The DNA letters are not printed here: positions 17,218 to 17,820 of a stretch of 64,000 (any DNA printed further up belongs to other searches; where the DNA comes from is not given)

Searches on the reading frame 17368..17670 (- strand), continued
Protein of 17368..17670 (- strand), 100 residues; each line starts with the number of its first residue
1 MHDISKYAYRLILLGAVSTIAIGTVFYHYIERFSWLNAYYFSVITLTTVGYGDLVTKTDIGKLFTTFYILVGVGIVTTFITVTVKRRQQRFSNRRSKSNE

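Call 34: search_solved_structures(query=A1, max_evalue=0.001, show_alignments=2)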
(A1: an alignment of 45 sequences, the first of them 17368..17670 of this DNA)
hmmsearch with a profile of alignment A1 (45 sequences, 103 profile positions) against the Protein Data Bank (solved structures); distinct sequences matched with E-value up to 0.001: 298 (the best 60 are shown).
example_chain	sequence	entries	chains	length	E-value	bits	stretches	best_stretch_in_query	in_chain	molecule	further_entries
3ouf_A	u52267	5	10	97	2.4e-28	101.2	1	6-83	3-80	Potassium channel protein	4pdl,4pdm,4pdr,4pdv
8ctn_A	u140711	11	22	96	2.8e-28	100.9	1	7-83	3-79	Potassium channel protein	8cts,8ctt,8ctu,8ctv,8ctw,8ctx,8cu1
6dz1_A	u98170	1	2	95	4.3e-28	100.3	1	8-83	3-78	Potassium channel protein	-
3t4d_A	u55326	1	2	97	1.3e-27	98.8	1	6-83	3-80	Potassium channel protein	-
3tet_A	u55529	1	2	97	1.3e-27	98.8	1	6-83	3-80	Potassium channel protein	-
3t4z_A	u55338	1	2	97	1.6e-27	98.5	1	6-83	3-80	Potassium channel protein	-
3tcu_A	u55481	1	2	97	1.7e-27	98.4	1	6-83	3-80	Potassium channel protein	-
3t1c_A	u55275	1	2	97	2e-27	98.2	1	6-83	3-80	Potassium channel protein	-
6ufe_A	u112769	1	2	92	4.3e-27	97.1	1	10-83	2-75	Transporter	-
3t2m_A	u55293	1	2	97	4.9e-27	97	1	6-83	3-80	Potassium channel protein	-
3vou_A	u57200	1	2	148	6.2e-27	96.6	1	6-85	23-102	Ion transport 2 domain protein, Voltage-gated sodium channel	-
2q69_A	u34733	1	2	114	2e-26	95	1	6-83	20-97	Potassium channel protein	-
2ahy_A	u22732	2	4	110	2.5e-26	94.7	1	6-83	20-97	Potassium channel protein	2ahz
2q6a_A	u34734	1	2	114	2.7e-26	94.6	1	6-83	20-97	Potassium channel protein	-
2q67_A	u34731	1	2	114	3e-26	94.4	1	6-83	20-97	Potassium channel protein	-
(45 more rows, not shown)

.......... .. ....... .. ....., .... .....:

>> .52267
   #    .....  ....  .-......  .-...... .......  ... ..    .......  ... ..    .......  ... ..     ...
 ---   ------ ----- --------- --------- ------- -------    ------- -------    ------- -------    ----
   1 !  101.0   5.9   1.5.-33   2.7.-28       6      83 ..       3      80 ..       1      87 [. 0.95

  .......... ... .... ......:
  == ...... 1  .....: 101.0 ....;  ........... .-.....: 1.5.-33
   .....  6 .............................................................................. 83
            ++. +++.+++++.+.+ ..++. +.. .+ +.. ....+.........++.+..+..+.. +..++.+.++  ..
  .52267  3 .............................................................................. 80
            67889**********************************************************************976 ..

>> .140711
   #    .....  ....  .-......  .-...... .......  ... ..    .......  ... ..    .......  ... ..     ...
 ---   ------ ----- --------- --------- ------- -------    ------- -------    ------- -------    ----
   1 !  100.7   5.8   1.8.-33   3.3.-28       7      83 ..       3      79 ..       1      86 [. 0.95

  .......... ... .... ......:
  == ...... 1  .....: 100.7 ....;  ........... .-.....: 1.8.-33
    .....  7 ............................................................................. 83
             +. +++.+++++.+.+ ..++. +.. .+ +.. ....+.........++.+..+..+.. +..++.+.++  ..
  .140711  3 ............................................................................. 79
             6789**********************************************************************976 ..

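Call 44: predict_structure(alignment_id=A1)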
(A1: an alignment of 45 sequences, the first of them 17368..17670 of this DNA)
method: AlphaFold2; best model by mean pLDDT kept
length: 100 residues; sequences in the alignment: 45
mean_pLDDT: 88.2   pTM: 0.71
mean pLDDT of the five models: 88.2, 85.3, 84.5, 84.3, 81.4
residues with pLDDT >= 90: 62; 70-90: 32; 50-70: 6; < 50: 0
segments of 3 or more residues with pLDDT < 50: none
pLDDT, mean of each block of 10 residues (from residue 1): 75 94 95 94 90 86 93 92 87 76
secondary structure, 60 per line:
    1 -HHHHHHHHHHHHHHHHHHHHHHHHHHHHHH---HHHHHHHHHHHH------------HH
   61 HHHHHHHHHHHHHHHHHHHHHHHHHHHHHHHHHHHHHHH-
elements in order: H2-31 H35-46 H59-99

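Call 47: fold_search(model_id=the predicted structure, library=pdb)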
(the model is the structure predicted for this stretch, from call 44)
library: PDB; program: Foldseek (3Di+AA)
matches with E <= 10: 1035; with E <= 0.001: 92
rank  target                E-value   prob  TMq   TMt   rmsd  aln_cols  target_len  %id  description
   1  8ctt_A                8.0e-06  1.00  0.70  0.75   3.9        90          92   40  Crystal structure of a K+ selective NaK mutant (NaK2K) at 100K (released 2023-06-14)
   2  8ctv_A                8.5e-06  1.00  0.70  0.74   4.1        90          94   40  Crystal structure of a K+ selective NaK mutant (NaK2K) -Tl+ complex (released 2023-06-14)
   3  3t2m_B                9.1e-06  1.00  0.71  0.73   4.0        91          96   38  Crystal Structure of NaK Channel N68D Mutant (released 2011-10-05)
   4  6dz1_A                9.1e-06  1.00  0.60  0.62   4.3        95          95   40  Studies of Ion Transport in K+ Channels (released 2018-11-14)
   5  6dz1_B                9.6e-06  1.00  0.60  0.64   4.4        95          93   40  Studies of Ion Transport in K+ Channels (released 2018-11-14)
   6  2q69_A                1.0e-05  1.00  0.80  0.77   0.5        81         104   40  Crystal Structure of Nak channel D66N mutant (released 2007-10-02)
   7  3e83_B                1.1e-05  1.00  0.71  0.74   4.1        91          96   37  Crystal Structure of the the open NaK channel pore (released 2008-12-23)
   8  2q68_B                1.2e-05  1.00  0.78  0.76   0.7        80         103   39  Crystal Structure of Nak channel D66A, S70E double mutants (released 2007-10-02)
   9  3t4d_B                1.2e-05  1.00  0.72  0.74   3.9        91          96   38  Crystal Structure of NaK2K Channel Y55F Mutant (released 2011-10-05)
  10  2q6a_A                1.3e-05  1.00  0.79  0.76   0.7        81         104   40  Crystal Structure of Nak channel D66E mutant (released 2007-10-02)
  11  3tet_A                1.3e-05  1.00  0.69  0.73   3.9        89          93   39  Crystal Structure of NaK2K Channel Y66F Mutant (released 2011-10-19)
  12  3t1c_B                1.5e-05  1.00  0.71  0.74   4.1        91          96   38  Crystal Structure of NaK Channel D66Y Mutant (released 2011-10-05)
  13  2q68_A                1.6e-05  1.00  0.80  0.77   0.7        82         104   39  Crystal Structure of Nak channel D66A, S70E double mutants (released 2007-10-02)
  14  2ahy_A                1.6e-05  1.00  0.79  0.76   0.6        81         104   40  Na+ complex of the NaK Channel (released 2006-02-07)
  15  2ahy_B                1.7e-05  1.00  0.78  0.76   0.7        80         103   39  Na+ complex of the NaK Channel (released 2006-02-07)
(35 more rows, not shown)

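Call 48: fold_search(model_id=the predicted structure, library=viral)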
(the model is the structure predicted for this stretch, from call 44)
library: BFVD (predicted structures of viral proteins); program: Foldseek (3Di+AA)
matches with E <= 10: 142; with E <= 0.001: 1
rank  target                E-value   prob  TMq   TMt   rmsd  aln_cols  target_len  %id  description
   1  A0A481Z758            9.7e-04  1.00  0.82  0.80   2.4        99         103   21  Potassium channel domain-containing protein [Pithovirus LCPAC201]
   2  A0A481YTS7            3.7e-03  1.00  0.88  0.73   2.3       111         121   17  Inward rectifier potassium channel [Marseillevirus LCMAC101]
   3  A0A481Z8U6            3.7e-03  1.00  0.71  0.54   1.7        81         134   26  Uncharacterized protein [Pithovirus LCPAC302]
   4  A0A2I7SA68            3.7e-03  1.00  0.78  0.54   2.9       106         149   24  (no name in the UniProt tables at hand)
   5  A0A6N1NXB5            4.9e-03  1.00  0.69  0.68   2.8        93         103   29  Putative potassium channel protein [Tupanvirus soda lake]
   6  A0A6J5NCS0            5.9e-03  1.00  0.73  0.65   2.1        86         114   22  Potassium channel domain containing protein [uncultured Caudovirales phage]
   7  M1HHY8                1.7e-02  1.00  0.66  0.80   1.4        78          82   37  (no name in the UniProt tables at hand)
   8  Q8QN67                3.0e-02  1.00  0.61  0.50   2.5        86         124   29  EsV-1-223 [Ectocarpus siliculosus virus 1 (isolate New Zealand/Kaikoura/1988)]
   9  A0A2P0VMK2            4.3e-02  1.00  0.53  0.63   3.8        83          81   23  Putative ion channel [Tetraselmis virus 1]
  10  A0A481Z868            5.1e-02  1.00  0.70  0.55   1.8        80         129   20  Potassium channel domain-containing protein [Pithovirus LCPAC304]
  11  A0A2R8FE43            5.1e-02  1.00  0.66  0.67   3.4        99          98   20  Transmembrane domain-containing protein [Brazilian cedratvirus IHUMI]
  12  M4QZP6                5.5e-02  1.00  0.61  0.76   1.8        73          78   23  (no name in the UniProt tables at hand)
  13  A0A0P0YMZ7            1.0e-01  1.00  0.64  0.67   2.6        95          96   15  (no name in the UniProt tables at hand)
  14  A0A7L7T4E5            1.2e-01  1.00  0.58  0.57   2.8        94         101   21  Putative potassium channel [Rhizochromulina virus RhiV-SA1]
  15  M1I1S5                2.5e-01  0.99  0.59  0.53   3.0        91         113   16  (no name in the UniProt tables at hand)
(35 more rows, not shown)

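Call 51: find_related_loci(query=A1, collection=viral_contigs, flank=6000)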
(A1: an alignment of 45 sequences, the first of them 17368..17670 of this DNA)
Query A1 (100 aa) in viral_contigs; peptide patterns used: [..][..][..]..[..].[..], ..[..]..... (x = any residue, [..] = any of these).
174 stretches matched a pattern; 43 encode a relative of the query (tblastn E <= 1e-3); 43 distinct loci.
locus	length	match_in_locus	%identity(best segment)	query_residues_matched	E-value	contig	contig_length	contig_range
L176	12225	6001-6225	35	11-76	3e-8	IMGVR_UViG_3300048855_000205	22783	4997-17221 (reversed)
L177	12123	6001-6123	49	37-77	3e-8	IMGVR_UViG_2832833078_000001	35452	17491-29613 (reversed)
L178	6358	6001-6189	40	37-92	4e-8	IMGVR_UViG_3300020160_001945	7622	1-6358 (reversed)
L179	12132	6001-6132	52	34-77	4e-8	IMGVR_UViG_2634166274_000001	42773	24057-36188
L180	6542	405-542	48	31-75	1e-7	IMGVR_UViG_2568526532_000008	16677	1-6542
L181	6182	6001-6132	47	40-84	1e-7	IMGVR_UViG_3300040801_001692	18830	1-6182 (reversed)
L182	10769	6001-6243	36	4-77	2e-7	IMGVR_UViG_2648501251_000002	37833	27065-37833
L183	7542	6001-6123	49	37-77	2e-7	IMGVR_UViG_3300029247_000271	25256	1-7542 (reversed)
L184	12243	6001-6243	33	4-77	2e-7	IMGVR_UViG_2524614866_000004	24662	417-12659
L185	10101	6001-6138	39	37-82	4e-7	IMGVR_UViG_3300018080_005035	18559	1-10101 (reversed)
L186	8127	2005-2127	46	37-77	5e-7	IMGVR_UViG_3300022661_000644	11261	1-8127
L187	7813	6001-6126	43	36-77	6e-7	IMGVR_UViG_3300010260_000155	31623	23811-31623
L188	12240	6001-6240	35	21-100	5e-7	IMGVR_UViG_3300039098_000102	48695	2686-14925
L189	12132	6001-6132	45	34-77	6e-7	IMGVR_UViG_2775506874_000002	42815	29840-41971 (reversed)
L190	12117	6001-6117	44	38-76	6e-7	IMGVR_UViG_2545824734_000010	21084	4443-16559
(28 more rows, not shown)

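Call 52: find_encoding_contigs(protein=P0027, flank=5000, max_places=2)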
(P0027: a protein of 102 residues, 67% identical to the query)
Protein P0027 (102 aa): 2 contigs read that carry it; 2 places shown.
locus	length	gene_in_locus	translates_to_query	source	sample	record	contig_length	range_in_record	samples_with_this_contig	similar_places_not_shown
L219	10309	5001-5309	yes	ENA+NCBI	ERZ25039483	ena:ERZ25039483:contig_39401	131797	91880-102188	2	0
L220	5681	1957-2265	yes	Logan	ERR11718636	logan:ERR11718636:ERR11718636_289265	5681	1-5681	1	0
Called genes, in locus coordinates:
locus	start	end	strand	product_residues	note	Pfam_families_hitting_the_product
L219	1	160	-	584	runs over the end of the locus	PF03924:CHASE, PF00512:HisKA (weak), PF13581:HATPase_c_2 (faint), PF02518:HATPase_c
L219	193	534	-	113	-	-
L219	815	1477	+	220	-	PF00027:cNMP_binding, PF13545:HTH_Crp_2 (weak)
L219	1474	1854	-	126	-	PF00072:Response_reg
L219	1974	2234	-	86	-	PF04226:Transgly_assoc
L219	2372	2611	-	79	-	-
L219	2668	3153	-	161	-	-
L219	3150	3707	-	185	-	PF04542:Sigma70_r2, PF08281:Sigma70_r4_2, PF04545:Sigma70_r4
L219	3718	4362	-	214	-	PF09968:DUF2202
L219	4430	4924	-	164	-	-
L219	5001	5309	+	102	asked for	PF00520:Ion_trans (weak), PF07885:Ion_trans_2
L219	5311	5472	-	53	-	-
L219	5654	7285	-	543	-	PF24299:DUF7483 (weak), PF24060:DUF7361 (faint)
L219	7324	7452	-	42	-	-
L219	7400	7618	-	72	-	-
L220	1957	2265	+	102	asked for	PF00520:Ion_trans (weak), PF07885:Ion_trans_2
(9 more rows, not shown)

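Call 53: find_encoding_contigs(protein=P0012, flank=5000, max_places=2)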
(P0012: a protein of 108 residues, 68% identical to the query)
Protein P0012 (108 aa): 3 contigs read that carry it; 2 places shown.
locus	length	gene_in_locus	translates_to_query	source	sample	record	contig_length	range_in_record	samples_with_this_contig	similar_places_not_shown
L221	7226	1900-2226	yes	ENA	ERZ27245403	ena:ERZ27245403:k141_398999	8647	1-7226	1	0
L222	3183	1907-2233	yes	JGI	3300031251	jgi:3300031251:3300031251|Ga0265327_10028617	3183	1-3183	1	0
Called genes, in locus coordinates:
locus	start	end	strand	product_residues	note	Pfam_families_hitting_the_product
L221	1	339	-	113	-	?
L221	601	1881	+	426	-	-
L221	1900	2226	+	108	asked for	PF00520:Ion_trans (weak), PF07885:Ion_trans_2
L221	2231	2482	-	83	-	-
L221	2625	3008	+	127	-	-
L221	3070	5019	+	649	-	PF00117:GATase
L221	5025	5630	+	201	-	-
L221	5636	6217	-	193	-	-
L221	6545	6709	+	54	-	-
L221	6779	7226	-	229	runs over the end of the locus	PF13643:DUF4145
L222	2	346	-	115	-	?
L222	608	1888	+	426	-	-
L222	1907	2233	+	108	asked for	PF00520:Ion_trans (weak), PF07885:Ion_trans_2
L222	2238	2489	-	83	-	-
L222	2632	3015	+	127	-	-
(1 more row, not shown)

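Call 58: search_protein_families(library=pfam, proteins=[L161:5309-5686:-, L168:5371-5748:+, L168:3732-4982:+, L221:601-1881:+], max_evalue=0.1)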
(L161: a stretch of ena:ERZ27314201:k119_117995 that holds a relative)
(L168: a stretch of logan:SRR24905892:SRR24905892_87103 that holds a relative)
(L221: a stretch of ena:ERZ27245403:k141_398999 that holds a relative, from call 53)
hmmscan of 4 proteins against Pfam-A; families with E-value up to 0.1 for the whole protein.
L161:5309-5686:- (125 aa): 3 families
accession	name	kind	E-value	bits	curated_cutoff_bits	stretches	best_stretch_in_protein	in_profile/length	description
PF02325.22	YGGT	-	5.1e-05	24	27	1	25-98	6-67/70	YGGT family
PF14188.11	DUF4311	-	0.028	14.7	27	1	30-102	135-205/212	Domain of unknown function (DUF4311)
PF07296.16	TraP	-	0.069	12.8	25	1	15-52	19-56/202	TraP protein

L168:5371-5748:+ (125 aa): 2 families
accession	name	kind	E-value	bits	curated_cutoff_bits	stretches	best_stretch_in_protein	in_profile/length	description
PF02325.22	YGGT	-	0.00027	21.7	27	1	25-90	9-67/70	YGGT family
PF15817.10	TMEM40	-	0.09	13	27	0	6-74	46-111/120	Transmembrane protein 40 family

L168:3732-4982:+ (416 aa): 1 family
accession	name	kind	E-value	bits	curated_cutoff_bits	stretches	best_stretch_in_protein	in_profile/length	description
PF20537.3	DUF6752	-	0.075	13.3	27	0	13-34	1-22/55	Domain of unknown function (DUF6752)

L221:601-1881:+ (426 aa): 1 family
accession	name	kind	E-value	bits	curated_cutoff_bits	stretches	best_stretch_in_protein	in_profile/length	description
PF04912.19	Dynamitin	-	0.048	13.4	31.8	1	5-46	209-252/396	Dynamitin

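Call 86: search_protein_families(library=phrogs, proteins=[window:17368-17670:-], max_evalue=0.01)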
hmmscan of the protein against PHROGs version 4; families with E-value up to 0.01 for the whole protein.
window:17368-17670:- (100 aa): 3 families
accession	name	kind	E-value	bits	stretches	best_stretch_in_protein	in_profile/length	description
phrog_7872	-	unknown function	1e-12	49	1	14-86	139-212/254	-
phrog_14690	-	other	3.8e-12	47.2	1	10-82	12-84/122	cAMP-dependent Kef-type K+ transporter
phrog_15350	-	unknown function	3.8e-06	27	1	34-83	440-488/494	-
